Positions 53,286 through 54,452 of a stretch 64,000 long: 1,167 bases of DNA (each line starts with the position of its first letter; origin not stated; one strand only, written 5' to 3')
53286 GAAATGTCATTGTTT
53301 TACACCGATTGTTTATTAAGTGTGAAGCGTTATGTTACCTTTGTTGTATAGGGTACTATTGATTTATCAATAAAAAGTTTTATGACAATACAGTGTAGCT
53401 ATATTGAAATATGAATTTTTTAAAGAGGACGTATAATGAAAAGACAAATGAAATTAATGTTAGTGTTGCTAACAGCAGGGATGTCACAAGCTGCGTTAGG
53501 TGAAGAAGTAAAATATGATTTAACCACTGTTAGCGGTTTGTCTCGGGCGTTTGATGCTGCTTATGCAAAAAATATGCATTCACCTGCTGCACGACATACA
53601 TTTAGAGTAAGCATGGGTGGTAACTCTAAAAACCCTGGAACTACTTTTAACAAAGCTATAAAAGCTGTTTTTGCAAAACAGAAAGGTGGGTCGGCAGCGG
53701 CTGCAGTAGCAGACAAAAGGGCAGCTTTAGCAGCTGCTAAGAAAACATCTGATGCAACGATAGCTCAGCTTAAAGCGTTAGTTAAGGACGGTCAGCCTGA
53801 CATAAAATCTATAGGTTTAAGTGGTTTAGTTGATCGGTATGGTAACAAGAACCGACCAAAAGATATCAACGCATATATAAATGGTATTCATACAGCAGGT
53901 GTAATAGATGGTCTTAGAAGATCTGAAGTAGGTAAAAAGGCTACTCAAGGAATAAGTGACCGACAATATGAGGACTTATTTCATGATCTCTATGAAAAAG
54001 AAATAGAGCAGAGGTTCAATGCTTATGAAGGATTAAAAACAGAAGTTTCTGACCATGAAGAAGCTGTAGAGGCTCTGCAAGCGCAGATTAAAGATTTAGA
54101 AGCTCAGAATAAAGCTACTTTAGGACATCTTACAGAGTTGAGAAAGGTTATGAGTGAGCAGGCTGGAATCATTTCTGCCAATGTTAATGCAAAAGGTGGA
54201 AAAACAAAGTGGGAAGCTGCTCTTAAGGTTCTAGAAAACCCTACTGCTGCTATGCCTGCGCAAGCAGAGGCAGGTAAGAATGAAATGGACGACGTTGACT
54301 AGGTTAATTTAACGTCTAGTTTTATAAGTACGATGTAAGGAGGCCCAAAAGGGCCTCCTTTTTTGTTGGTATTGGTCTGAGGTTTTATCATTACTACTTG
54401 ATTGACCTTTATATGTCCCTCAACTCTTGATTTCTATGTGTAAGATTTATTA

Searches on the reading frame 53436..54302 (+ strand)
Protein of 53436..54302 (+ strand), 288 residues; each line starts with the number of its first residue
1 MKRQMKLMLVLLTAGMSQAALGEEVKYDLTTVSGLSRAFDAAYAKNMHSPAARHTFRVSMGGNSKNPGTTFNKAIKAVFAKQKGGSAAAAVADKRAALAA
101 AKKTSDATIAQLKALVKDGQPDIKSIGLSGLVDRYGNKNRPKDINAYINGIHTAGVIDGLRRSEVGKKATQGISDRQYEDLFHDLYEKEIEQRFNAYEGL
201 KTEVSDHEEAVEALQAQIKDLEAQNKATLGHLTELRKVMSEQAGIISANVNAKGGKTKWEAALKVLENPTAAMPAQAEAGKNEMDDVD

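Call 6: search_protein_families(library=pfam, proteins=[window:53436-54302:+], max_evalue=1)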
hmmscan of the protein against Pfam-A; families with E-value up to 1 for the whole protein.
window:53436-54302:+ (288 aa): 16 families
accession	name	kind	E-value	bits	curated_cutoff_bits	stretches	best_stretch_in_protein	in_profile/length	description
PF11559.13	ADIP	-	0.0029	18.1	34.3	1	187-240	65-118/151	Afadin- and alpha -actinin-Binding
PF06810.17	Phage_scaffold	-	0.011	16.1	35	1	184-228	44-82/170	Phage capsid assembly scaffolding protein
PF23991.1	DUF7310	-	0.013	16.4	40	1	196-239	24-67/83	Coiled-coil region of unknown function (DUF7310)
PF25803.1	Spectrin_SYNE1_2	-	0.017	15.8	27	1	184-226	37-79/113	Nesprin-1, spectrin repeats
PF10186.14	ATG14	-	0.017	14.7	33.2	1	160-243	33-110/347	Vacuolar sorting 38 and autophagy-related subunit 14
PF00038.26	Filament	-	0.026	14.6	40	1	177-248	193-263/313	Intermediate filament protein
PF25785.1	TPR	-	0.028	15.2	27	1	198-241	3-46/110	Nucleoprotein TPR-like domain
PF23509.1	MSMEG_3727_PQQ-assoc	-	0.043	13.7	27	1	218-267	12-64/152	MSMEG_3727, PQQ-associated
PF24555.1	CC4_CEP85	-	0.044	14.7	27.3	1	187-227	36-76/85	Centrosomal protein of 85 kDa-like, CC4 coiled-coil domain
PF10779.14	XhlA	-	0.064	13.9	34.7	1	189-232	8-55/67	Haemolysin XhlA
PF05791.16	Bacillus_HBL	-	0.07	13.4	29.1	1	178-251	80-147/177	Bacillus haemolytic enterotoxin (HBL)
PF07303.18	Occludin_ELL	-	0.086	14.1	31.2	1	185-229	12-56/101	Occludin homology domain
PF14932.11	HAUS-augmin3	-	0.096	12.6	29.4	1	192-244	63-115/260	HAUS augmin-like complex subunit 3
PF04977.20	DivIC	-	0.1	12.9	28.9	1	192-224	14-46/80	Septum formation initiator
PF13166.12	AAA_13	-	0.18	10.9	36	1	184-244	410-471/713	AAA domain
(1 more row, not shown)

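Call 7: search_protein_families(library=ncbifam, proteins=[window:53436-54302:+], max_evalue=1)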
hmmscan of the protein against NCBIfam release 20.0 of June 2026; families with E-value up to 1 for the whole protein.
window:53436-54302:+ (288 aa): 2 families
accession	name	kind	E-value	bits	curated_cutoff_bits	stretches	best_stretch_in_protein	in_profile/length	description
NF045487.1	ASRP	equivalog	0.013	14.1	300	1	187-251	210-277/593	archaea-specific SMC-related protein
NF009095.0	PRK12435.1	subfamily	0.074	12.1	455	1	131-216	8-101/311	ferrochelatase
